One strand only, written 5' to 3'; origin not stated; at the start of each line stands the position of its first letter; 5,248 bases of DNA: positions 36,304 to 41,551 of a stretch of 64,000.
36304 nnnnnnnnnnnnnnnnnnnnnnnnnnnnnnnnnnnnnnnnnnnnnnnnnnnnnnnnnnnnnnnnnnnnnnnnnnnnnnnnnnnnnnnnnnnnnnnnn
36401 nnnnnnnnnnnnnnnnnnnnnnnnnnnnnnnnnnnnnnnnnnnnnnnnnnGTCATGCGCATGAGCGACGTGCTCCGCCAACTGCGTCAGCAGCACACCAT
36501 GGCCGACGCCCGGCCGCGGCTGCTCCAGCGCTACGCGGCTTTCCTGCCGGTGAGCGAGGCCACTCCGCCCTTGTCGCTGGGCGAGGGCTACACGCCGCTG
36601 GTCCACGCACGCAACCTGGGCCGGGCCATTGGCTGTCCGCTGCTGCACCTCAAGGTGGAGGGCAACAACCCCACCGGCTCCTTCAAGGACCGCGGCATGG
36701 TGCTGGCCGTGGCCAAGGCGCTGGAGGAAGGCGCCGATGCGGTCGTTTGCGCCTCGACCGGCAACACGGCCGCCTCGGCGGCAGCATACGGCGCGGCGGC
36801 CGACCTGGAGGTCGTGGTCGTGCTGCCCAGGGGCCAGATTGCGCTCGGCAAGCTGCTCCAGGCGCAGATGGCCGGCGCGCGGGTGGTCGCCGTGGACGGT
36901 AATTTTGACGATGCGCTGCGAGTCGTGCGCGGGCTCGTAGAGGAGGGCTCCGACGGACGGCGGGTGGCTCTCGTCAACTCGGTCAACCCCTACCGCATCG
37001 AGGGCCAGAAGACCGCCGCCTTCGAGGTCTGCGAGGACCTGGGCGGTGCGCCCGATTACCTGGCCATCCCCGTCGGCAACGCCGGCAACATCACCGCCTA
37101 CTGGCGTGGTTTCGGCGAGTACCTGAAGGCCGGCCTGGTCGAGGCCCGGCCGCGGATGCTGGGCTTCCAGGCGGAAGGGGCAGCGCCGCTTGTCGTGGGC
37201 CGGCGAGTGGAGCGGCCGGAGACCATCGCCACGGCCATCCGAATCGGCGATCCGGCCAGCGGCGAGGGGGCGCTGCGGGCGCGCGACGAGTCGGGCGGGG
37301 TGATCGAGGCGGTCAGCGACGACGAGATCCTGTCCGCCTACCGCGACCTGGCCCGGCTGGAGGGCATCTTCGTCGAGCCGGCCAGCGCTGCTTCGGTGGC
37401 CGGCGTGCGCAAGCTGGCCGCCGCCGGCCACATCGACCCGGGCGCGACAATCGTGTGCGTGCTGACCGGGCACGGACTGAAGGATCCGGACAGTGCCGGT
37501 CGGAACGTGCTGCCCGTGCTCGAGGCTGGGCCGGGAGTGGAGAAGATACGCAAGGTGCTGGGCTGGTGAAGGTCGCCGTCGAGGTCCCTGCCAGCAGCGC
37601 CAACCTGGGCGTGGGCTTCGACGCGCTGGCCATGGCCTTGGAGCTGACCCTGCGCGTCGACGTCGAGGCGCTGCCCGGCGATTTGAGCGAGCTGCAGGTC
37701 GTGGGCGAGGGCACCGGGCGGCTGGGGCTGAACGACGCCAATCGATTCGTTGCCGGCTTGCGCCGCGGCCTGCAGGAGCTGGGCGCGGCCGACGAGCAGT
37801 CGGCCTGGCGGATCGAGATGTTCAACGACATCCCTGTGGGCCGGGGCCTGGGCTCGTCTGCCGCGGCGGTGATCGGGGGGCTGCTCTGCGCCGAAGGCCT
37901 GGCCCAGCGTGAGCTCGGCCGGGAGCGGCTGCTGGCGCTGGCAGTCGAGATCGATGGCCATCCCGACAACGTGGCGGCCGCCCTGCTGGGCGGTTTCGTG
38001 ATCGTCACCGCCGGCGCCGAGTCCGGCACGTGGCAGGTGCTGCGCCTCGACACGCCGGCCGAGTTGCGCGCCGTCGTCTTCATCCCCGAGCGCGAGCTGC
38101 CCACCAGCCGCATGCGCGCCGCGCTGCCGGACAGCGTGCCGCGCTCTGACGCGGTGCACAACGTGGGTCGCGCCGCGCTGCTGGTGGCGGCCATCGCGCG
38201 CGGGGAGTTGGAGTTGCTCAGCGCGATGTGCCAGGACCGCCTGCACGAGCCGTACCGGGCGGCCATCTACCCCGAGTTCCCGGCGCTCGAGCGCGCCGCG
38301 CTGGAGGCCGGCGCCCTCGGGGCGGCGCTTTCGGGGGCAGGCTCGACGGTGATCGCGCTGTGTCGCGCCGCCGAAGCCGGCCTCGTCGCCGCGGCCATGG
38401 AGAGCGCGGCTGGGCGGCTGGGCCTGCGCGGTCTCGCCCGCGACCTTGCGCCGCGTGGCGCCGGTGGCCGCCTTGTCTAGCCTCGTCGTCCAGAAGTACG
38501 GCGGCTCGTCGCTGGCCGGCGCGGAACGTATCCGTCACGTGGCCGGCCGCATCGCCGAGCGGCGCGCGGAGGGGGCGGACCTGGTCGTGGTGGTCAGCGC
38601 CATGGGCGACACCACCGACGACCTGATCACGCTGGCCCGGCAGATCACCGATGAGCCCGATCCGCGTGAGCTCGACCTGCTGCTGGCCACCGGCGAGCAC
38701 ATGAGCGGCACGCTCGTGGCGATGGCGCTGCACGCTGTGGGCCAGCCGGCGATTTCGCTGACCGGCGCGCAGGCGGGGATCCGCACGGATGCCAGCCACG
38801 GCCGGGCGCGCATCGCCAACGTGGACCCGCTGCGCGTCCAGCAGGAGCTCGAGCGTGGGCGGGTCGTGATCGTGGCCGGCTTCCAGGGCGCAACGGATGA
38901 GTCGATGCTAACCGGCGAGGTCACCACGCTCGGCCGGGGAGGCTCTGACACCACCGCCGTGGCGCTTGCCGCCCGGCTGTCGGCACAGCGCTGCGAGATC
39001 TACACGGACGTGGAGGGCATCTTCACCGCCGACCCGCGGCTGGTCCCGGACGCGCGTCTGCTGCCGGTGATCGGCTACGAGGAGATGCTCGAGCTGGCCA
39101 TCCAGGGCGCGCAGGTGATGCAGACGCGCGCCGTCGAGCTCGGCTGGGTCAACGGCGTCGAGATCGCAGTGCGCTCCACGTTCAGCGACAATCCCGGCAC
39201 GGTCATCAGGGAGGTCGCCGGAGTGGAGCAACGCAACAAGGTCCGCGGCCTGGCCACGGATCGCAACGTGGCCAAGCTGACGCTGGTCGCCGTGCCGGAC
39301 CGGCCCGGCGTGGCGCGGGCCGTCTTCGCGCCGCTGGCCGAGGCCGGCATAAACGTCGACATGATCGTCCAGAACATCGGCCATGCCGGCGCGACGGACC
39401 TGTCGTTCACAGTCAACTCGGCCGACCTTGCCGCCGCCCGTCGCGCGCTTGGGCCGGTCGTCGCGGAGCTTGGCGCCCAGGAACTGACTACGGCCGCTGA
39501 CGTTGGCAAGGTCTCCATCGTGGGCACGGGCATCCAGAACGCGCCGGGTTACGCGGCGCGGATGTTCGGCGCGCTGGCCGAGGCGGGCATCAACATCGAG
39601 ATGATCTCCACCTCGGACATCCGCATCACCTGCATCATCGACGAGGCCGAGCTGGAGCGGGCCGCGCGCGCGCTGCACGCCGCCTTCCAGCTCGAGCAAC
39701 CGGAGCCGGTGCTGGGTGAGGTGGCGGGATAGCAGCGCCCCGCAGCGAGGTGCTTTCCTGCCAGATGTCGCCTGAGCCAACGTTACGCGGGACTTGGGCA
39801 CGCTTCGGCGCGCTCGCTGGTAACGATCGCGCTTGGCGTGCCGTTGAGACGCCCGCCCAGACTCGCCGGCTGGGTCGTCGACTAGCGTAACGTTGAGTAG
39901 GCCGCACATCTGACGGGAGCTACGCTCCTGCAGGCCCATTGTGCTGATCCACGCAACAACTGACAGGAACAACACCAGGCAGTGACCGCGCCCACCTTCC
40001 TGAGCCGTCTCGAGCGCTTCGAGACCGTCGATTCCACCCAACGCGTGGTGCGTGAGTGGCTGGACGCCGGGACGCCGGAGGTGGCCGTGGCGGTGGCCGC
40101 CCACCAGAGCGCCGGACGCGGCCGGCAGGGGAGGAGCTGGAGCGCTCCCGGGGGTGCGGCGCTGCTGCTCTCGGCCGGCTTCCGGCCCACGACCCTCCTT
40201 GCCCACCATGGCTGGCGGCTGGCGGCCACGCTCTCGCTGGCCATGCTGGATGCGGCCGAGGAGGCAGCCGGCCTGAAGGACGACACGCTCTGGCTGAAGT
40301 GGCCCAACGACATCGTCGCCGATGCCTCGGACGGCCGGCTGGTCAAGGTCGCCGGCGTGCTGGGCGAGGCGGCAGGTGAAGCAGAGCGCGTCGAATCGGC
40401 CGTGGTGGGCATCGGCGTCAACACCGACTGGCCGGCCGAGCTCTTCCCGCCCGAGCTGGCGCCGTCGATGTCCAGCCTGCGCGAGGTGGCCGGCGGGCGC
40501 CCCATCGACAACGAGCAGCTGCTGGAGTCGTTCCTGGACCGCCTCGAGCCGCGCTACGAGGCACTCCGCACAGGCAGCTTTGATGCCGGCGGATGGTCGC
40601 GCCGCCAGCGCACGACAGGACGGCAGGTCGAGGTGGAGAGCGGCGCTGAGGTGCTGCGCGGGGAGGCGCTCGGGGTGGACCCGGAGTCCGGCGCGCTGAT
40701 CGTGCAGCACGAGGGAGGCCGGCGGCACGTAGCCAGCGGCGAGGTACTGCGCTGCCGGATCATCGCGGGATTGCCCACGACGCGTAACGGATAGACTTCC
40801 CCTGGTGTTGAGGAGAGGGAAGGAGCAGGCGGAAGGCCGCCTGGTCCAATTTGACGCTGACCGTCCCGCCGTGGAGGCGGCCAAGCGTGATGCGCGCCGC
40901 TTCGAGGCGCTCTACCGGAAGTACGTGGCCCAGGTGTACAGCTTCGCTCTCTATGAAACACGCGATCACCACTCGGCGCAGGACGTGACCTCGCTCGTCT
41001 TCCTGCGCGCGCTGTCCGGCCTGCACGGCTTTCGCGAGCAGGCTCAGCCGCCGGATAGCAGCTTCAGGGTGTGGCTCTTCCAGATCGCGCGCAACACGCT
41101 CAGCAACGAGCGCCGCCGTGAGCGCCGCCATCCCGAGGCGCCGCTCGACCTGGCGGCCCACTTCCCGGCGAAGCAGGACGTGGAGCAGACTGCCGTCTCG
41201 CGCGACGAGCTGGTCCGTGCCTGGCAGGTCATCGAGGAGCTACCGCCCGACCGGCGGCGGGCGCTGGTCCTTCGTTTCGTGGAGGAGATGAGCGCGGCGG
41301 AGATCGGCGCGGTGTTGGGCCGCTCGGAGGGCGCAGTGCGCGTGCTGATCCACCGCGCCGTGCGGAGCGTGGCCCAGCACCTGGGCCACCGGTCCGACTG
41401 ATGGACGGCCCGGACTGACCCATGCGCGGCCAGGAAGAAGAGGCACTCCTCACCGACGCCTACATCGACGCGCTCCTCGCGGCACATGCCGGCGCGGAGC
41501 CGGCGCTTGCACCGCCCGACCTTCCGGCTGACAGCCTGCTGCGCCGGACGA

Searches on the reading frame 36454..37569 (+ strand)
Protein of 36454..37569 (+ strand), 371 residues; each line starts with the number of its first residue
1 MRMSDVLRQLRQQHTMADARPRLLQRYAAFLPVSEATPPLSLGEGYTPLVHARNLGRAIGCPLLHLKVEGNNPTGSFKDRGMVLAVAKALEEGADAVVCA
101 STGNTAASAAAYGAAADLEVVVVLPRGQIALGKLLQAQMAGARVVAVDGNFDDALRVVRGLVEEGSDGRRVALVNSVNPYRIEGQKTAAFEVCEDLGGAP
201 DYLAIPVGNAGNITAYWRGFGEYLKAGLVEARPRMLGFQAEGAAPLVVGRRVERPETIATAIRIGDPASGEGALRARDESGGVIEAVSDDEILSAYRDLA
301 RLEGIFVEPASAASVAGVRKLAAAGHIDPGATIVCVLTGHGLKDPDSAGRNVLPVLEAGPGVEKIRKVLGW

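Call 63: search_protein_families(library=pfam, proteins=[window:36454-37569:+], max_evalue=0.0001)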
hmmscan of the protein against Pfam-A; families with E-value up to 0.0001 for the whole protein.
window:36454-37569:+ (371 aa): 1 family
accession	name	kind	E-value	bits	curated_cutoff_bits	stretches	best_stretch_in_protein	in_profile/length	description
PF00291.31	PALP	-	1.5e-80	271.2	35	1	41-339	2-295/295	Pyridoxal-phosphate dependent enzyme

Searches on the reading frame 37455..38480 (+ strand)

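Call 63: search_protein_families(library=pfam, proteins=[window:37455-38480:+], max_evalue=0.0001)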
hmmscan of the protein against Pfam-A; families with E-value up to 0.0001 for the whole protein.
window:37455-38480:+ (341 aa): 2 families
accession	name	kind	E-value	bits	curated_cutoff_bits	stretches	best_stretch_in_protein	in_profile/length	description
PF00288.32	GHMP_kinases_N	-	2.1e-14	53.9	22.3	1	107-180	12-87/87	GHMP kinases N terminal domain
PF08544.19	GHMP_kinases_C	-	3.9e-12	46.8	21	1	244-317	2-81/85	GHMP kinases C terminal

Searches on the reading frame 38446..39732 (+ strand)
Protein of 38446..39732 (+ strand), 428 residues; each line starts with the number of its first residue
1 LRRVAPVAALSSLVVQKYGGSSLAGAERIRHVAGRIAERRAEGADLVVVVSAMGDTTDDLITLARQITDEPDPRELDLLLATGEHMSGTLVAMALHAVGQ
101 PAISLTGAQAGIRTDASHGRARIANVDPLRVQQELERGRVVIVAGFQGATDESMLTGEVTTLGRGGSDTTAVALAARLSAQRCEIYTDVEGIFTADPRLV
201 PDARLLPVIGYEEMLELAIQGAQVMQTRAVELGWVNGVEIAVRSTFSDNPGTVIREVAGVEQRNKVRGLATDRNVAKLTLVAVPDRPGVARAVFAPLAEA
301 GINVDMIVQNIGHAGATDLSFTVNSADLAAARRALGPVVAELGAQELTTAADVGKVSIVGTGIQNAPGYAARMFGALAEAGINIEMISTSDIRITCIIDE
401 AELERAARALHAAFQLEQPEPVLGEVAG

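Call 63: search_protein_families(library=pfam, proteins=[window:38446-39732:+], max_evalue=0.0001)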
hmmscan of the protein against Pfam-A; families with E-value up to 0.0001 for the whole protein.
window:38446-39732:+ (428 aa): 4 families
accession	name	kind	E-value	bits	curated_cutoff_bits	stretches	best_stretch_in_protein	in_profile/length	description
PF00696.33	AA_kinase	-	2.3e-46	158.9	24.9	1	13-232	2-222/234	Amino acid kinase family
PF22468.2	ACT_9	-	2.6e-36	123.6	27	2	356-414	1-61/61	ACT domain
PF13840.12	ACT_7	-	2.1e-22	79.2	27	1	352-411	5-64/65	ACT domain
PF01842.31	ACT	-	3.1e-21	75.2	27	2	280-335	4-61/66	ACT domain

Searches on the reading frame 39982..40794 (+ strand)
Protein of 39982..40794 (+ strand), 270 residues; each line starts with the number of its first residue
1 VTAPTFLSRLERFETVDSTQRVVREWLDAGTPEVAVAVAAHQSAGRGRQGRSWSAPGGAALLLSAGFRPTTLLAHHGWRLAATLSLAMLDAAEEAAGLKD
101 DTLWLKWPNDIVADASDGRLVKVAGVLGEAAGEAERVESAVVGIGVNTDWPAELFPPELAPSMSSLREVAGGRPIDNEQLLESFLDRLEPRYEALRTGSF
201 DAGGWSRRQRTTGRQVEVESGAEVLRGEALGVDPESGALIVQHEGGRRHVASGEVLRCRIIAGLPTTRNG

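Call 4: search_protein_families(library=pfam, proteins=[window:39982-40794:+], max_evalue=0.01)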
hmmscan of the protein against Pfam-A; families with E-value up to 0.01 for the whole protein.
window:39982-40794:+ (270 aa): 2 families
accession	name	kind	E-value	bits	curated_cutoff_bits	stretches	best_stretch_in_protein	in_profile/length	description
PF03099.24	BPL_LplA_LipB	-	5.1e-14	52.8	21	1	14-147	3-133/133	Biotin/lipoate A/B protein ligase family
PF02237.23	BPL_C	-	2.6e-08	34.1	21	1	213-255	3-45/48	Biotin protein ligase C terminal domain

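Call 5: search_protein_families(library=ncbifam, proteins=[window:39982-40794:+], max_evalue=0.01)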
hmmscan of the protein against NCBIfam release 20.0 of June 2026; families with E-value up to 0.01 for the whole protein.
window:39982-40794:+ (270 aa): 11 families
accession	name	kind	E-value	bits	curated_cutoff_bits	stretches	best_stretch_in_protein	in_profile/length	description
TIGR00121.1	birA_ligase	equivalog_domain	1.1e-38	133.1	83.1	1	13-256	5-233/235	biotin--[acetyl-CoA-carboxylase] ligase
NF008848.0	PRK11886.1-3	equivalog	6.6e-32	110.8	362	1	10-255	80-313/319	bifunctional biotin--[acetyl-CoA-carboxylase] ligase/biotin operon repressor BirA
NF008847.0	PRK11886.1-2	equivalog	6.9e-28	97.9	293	1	14-255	85-314/320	bifunctional biotin--[acetyl-CoA-carboxylase] ligase/biotin operon repressor BirA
NF005405.0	PRK06955.1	equivalog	2.3e-27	95.9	312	1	26-255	57-291/300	biotin--[acetyl-CoA-carboxylase] ligase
NF006206.0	PRK08330.1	equivalog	6.8e-24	84.5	311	1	12-255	15-238/243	biotin--protein ligase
NF008850.0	PRK11886.1-5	equivalog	2.8e-17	62.9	489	1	33-255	103-314/320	bifunctional biotin--[acetyl-CoA-carboxylase] ligase/biotin operon repressor BirA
NF008849.0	PRK11886.1-4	equivalog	6.5e-15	55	474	1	14-255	85-314/320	bifunctional biotin--[acetyl-CoA-carboxylase] ligase/biotin operon repressor BirA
NF009862.0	PRK13325.1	equivalog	1.7e-13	50.1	761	1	35-255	111-320/592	bifunctional biotin--[acetyl-CoA-carboxylase] ligase/type III pantothenate kinase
NF006294.0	PRK08477.1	equivalog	2.8e-09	36.7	179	1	11-188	7-158/214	biotin--[acetyl-CoA-carboxylase] ligase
NF008846.0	PRK11886.1-1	equivalog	3.1e-09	36.6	353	1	15-255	82-306/312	bifunctional biotin--[acetyl-CoA-carboxylase] ligase/biotin operon repressor BirA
NF004607.0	PRK05935.1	equivalog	3.7e-08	33.4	219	1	14-187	9-170/190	biotin--protein ligase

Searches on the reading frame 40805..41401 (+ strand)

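Call 63: search_protein_families(library=pfam, proteins=[window:40805-41401:+], max_evalue=0.0001)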
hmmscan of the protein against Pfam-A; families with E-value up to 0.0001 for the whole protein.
window:40805-41401:+ (198 aa): 4 families
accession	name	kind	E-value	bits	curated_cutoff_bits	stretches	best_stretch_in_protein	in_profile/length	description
PF08281.18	Sigma70_r4_2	-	2.5e-16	59.5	25.7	1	139-187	4-52/54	Sigma-70, region 4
PF04545.22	Sigma70_r4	-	2.3e-12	46.7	24.1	1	143-189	2-48/50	Sigma-70, region 4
PF04542.20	Sigma70_r2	-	4.3e-12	46.1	24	1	36-108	1-70/71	Sigma-70 region 2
PF22233.2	PhyR_sigma-like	-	4.9e-07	29.9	27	1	144-190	2-48/50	Response regulator PhyR, sigma-like domain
